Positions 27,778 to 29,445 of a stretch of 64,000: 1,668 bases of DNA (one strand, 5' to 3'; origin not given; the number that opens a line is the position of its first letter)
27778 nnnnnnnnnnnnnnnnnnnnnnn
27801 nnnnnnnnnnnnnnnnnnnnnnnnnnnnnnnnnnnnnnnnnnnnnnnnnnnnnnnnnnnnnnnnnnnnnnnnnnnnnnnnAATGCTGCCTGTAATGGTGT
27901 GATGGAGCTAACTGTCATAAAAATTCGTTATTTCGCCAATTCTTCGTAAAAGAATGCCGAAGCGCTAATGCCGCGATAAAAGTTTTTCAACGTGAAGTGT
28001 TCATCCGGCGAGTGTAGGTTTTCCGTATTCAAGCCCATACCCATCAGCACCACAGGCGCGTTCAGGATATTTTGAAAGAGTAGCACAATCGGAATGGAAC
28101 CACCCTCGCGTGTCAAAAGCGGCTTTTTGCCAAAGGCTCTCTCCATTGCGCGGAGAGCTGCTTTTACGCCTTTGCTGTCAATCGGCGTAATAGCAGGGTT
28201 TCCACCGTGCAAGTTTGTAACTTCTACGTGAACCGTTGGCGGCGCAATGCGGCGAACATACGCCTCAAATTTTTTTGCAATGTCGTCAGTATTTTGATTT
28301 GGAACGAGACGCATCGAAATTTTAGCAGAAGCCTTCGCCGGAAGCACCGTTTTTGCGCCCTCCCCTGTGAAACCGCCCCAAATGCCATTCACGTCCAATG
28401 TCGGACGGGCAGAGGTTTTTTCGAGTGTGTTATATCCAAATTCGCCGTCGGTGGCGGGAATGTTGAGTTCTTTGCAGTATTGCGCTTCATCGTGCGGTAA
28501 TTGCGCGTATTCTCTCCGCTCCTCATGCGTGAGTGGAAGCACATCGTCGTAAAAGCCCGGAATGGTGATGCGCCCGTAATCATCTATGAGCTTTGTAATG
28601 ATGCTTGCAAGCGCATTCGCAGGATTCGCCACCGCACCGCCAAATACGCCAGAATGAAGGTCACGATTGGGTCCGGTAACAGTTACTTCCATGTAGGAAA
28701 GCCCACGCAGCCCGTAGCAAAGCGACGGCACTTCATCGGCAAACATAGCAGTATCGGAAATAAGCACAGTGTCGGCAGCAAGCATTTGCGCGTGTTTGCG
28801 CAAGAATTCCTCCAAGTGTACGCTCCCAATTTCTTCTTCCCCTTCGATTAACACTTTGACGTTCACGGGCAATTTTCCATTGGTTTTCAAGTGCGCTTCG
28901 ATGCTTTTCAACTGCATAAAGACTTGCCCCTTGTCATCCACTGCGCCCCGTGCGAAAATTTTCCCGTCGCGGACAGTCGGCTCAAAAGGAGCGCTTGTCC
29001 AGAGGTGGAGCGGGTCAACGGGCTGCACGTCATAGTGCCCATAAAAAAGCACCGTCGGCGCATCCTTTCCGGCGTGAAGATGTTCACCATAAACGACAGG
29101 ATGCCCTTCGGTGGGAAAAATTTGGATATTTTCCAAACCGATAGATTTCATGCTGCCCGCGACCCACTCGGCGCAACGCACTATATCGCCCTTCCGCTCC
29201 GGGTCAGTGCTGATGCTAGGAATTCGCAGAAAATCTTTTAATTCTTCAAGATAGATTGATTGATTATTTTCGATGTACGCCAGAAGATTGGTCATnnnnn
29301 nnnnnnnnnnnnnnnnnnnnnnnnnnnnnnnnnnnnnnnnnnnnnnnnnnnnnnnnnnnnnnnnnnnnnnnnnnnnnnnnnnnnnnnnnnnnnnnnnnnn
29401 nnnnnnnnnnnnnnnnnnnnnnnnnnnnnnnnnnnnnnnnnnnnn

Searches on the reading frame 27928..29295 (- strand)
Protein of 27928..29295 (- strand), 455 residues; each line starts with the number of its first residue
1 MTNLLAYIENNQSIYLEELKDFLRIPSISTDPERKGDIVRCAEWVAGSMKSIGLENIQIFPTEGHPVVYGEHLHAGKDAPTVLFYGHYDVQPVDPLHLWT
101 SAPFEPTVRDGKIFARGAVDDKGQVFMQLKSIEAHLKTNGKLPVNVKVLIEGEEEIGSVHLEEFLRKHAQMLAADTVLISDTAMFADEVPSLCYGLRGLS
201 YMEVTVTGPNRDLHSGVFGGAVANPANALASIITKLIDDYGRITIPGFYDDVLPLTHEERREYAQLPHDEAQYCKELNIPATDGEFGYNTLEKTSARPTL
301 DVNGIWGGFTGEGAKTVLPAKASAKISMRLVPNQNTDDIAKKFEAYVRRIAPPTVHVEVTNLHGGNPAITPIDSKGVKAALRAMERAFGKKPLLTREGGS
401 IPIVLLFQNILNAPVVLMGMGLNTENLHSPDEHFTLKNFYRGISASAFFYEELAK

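Call 5: search_protein_families(library=pfam, proteins=[window:27928-29295:-])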
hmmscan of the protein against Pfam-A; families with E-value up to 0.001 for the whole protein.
window:27928-29295:- (455 aa): 2 families
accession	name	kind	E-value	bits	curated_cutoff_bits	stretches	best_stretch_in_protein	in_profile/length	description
PF01546.33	Peptidase_M20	-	6.5e-33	114.8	24.6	1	83-446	1-200/206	Peptidase family M20/M25/M40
PF07687.19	M20_dimer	-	1e-19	70.9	21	1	194-353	1-105/107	Peptidase dimerisation domain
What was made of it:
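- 27928..29295 (-): M20-family dipeptidase gene, the conserved neighbour of the cluster. Pfam PF01546 and PF07687 (call 5).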

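Call 13: find_encoding_contigs(protein=window:27928-29295:-, flank=10000, max_places=10)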
Protein window:27928-29295:- (455 aa): 3 contigs read that carry it; 3 places shown.
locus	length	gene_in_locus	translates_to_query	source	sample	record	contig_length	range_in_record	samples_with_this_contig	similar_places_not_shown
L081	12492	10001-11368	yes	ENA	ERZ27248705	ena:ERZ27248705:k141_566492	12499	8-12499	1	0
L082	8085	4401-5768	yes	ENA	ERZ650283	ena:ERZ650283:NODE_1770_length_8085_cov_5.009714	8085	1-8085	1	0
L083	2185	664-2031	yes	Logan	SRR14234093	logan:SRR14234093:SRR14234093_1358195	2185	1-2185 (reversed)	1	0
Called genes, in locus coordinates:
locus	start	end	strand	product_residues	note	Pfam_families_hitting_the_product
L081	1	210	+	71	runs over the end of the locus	?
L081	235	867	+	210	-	PF00578:AhpC-TSA, PF08534:Redoxin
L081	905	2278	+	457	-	PF03712:Cu2_monoox_C (weak)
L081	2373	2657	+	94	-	PF00708:Acylphosphatase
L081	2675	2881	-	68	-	-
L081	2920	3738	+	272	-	PF21948:LplA-B_cat, PF03099:BPL_LplA_LipB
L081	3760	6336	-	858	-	PF02585:PIG-L, PF10633:NPCBM_assoc (faint)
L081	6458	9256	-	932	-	PF00005:ABC_tran (faint), PF02463:SMC_N (faint), PF06745:ATPase (faint), PF13191:AAA_16 (faint), PF13555:AAA_29 (faint), PF20703:nSTAND1 (faint), PF17760:UvrA_inter, PF17755:UvrA_DNA-bind, +2 more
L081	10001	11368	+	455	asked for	PF01546:Peptidase_M20, PF07687:M20_dimer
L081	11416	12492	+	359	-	?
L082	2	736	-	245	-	?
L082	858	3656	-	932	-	PF00005:ABC_tran (faint), PF02463:SMC_N (faint), PF06745:ATPase (faint), PF13191:AAA_16 (faint), PF13555:AAA_29 (faint), PF20703:nSTAND1 (faint), PF17760:UvrA_inter, PF17755:UvrA_DNA-bind, +2 more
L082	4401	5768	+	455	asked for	PF01546:Peptidase_M20, PF07687:M20_dimer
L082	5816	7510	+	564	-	PF13492:GAF_3 (faint), PF07228:SpoIIE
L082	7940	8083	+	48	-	?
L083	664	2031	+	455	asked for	PF01546:Peptidase_M20, PF07687:M20_dimer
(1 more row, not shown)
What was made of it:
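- Checked: The M20 peptidase gene is 27928-29295 (-). uvrA is (+), starting at 30040 according to the gene calls on same-species contigs (calls 5, 13).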

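Call 14: find_related_loci(query=window:27928-29295:-, collection=metagenome_contigs, flank=6000)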
Query window:27928-29295:- (455 aa) in metagenome_contigs; peptide patterns used: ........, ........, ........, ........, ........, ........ (x = any residue, [..] = any of these).
600 stretches matched a pattern (row limit reached: there are more); 568 encode a relative of the query (tblastn E <= 1e-3); the best 80 are kept; 80 distinct loci.
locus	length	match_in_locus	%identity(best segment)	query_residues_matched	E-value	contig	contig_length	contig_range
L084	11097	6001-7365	84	1-455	0e+0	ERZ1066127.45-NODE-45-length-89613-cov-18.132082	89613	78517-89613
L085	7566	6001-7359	78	1-453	0e+0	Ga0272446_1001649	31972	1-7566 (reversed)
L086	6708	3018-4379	61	1-455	0e+0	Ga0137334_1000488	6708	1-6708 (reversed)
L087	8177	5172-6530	59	1-454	0e+0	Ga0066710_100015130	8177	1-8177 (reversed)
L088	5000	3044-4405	59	1-455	0e+0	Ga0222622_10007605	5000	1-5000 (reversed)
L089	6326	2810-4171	59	1-455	0e+0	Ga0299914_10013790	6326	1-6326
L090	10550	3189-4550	59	1-455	0e+0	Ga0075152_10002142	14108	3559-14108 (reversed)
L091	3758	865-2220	58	2-454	0e+0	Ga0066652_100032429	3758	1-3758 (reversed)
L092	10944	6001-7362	59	1-455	0e+0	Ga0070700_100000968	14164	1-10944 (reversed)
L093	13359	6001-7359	59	2-455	0e+0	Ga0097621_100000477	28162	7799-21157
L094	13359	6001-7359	59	1-454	0e+0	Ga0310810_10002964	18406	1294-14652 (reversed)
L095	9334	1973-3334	59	1-455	0e+0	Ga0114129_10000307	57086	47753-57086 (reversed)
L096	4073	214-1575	59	1-455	0e+0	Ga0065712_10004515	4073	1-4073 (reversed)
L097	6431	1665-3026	59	1-455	0e+0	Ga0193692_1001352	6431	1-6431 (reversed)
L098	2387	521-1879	59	1-454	0e+0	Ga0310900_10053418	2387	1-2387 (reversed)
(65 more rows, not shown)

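Call 18: search_protein_families(library=pfam, proteins=[L084:3158-5422:-, L084:1641-3065:-, L084:8209-10653:+, L085:4545-5423:-, L085:898-3057:-, L085:2943-3809:+, L085:3836-4459:+, L084:1022-1507:-])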
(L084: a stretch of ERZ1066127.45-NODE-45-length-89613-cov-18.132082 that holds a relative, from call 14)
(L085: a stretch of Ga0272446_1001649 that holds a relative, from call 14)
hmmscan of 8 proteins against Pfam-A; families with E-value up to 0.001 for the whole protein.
L084:3158-5422:- (754 aa): 4 families
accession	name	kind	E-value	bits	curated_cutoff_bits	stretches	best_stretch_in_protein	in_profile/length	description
PF07698.17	7TM-7TMR_HD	-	1.7e-25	90.5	29.4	1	319-501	9-190/190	7TM receptor with intracellular HD hydrolase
PF01966.28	HD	-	1.2e-16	61.5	22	1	526-676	1-115/116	HD domain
PF07697.16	7TMR-HDED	-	1.1e-14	55.4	27.6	1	88-297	66-220/224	7TM-HD extracellular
PF08668.18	HDOD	-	0.00012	22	22.9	1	521-620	90-194/196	HDOD domain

L084:1641-3065:- (474 aa): 14 families
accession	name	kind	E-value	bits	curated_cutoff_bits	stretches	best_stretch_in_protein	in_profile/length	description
PF00448.28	SRP54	-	5.3e-76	255.1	22.7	1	116-310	1-196/196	SRP54-type protein, GTPase domain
PF02978.25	SRP_SPB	-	5.7e-37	126.4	27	1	341-438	1-91/91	Signal peptide binding domain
PF02881.24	SRP54_N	-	4.5e-21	75.3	22.4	1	23-98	3-75/75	SRP54-type protein, helical bundle domain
PF13401.12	AAA_22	-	9e-09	36.2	27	1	116-233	5-121/130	AAA domain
PF02492.25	cobW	-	1.4e-07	31.7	20.7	1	118-266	2-155/180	CobW/HypB/UreG, nucleotide-binding domain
PF13207.12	AAA_17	-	2.8e-07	31.3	27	1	123-234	2-108/136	AAA domain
PF06414.18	Zeta_toxin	-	3.2e-05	23.9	22.3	1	111-206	11-103/199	Zeta toxin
PF01656.29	CbiA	-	9.8e-05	22.8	25.4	1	119-269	2-88/125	CobQ/CobB/MinD/ParA nucleotide binding domain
PF01583.26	APS_kinase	-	0.00014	22.4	21.1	1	117-160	3-46/152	Adenylylsulphate kinase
PF16575.11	CLP1_P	-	0.00019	21.7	26.6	0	124-156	2-34/188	mRNA cleavage and polyadenylation factor CLP1 P-loop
PF03029.23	ATP_bind_1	-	0.00022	21.5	27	0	121-150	1-30/240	Conserved hypothetical ATP binding protein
PF13238.12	AAA_18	-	0.00026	21.9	29.4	1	119-165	1-38/128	AAA domain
PF13671.12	AAA_33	-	0.00068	20.4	27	0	119-205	2-77/143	AAA domain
PF07693.20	KAP_NTPase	-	0.00082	19.2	20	0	111-184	15-89/293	KAP family P-loop domain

L084:8209-10653:+ (814 aa): 6 families
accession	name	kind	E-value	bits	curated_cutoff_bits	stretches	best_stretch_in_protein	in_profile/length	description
PF03483.22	B3_4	-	7.1e-70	234.6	29.3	1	217-389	2-174/174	B3/4 domain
PF17759.6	tRNA_synthFbeta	-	9.2e-44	149.9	22.4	1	503-699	22-214/214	Phenylalanyl tRNA synthetase beta chain CLM domain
PF03147.19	FDX-ACB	-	1.8e-28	99.3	31.1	1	716-813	1-94/94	Ferredoxin-fold anticodon binding domain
PF01588.26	tRNA_bind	-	1.3e-26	93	27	1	45-146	1-95/96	Putative tRNA binding domain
PF03484.21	B5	-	7.8e-20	71.3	28.6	1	409-475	1-67/67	tRNA synthetase B5 domain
PF00533.33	BRCT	-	6.4e-05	23.6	21.3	0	17-62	20-64/78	BRCA1 C Terminus (BRCT) domain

L085:4545-5423:- (292 aa): 1 family
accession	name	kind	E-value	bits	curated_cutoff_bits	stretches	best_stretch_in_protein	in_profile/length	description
PF11306.15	DUF3108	-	5.4e-32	111.7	26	1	60-273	2-209/209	Protein of unknown function (DUF3108)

L085:898-3057:- (719 aa): 15 families
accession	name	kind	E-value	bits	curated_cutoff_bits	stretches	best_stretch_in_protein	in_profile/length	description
PF00005.33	ABC_tran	-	1.9e-52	177.9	25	2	95-261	2-137/137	ABC transporter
PF16326.10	ABC_tran_CTD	-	2.7e-13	50.4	32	1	648-712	4-69/69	ABC transporter C-terminal domain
PF12848.13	ABC_tran_Xtn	-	8.8e-13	48.6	25.9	2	300-373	1-76/85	ABC transporter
PF13304.12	AAA_21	-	8.3e-11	42.9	27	0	108-154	3-55/304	AAA domain, putative AbiEii toxin, Type IV TA system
PF13555.12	AAA_29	-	1.3e-07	31.7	27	0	424-439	24-39/61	P-loop containing region of AAA domain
PF02463.25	SMC_N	-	1.9e-06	27.9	40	0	215-295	124-205/220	RecF/RecN/SMC N terminal domain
PF13476.12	AAA_23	-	4.9e-06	27.7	27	0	108-125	23-40/201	AAA domain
PF00006.31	ATP-synt_ab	-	1.3e-05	25.4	29.5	0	96-131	6-41/213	ATP synthase alpha/beta family, nucleotide-binding domain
PF13401.12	AAA_22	-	2.3e-05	25.1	27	0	109-285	10-121/130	AAA domain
PF01926.29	MMR_HSR1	-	4.2e-05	24.1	21.9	0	424-445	1-22/113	50S ribosome-binding GTPase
PF13238.12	AAA_18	-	0.00012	23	29.4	0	425-445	1-21/128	AAA domain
PF13521.12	AAA_28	-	0.00016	22.4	27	0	424-445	1-22/164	AAA domain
PF13191.12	AAA_16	-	0.00027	21.9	32.6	0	105-234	25-124/167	AAA ATPase domain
PF03193.22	RsgA_GTPase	-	0.00052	20.3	30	0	420-447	104-131/174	RsgA GTPase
PF05729.18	NACHT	-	0.0009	19.5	26.7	0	107-125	3-21/167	NACHT domain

L085:2943-3809:+ (288 aa): 1 family
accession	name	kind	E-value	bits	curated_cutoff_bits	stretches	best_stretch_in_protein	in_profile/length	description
PF00290.26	Trp_syntA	-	3.7e-75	252.6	27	1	42-276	6-239/259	Tryptophan synthase alpha chain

L085:3836-4459:+ (207 aa): 1 family
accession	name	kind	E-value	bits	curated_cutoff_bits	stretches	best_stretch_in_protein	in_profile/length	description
PF04250.19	DUF429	-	1.2e-07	32.1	23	1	10-196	1-207/214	Protein of unknown function (DUF429)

L084:1022-1507:- (161 aa): 1 family
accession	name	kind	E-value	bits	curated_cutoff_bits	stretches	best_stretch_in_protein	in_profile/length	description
PF00886.24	Ribosomal_S16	-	5.5e-22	77.9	27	1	8-66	1-62/62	Ribosomal protein S16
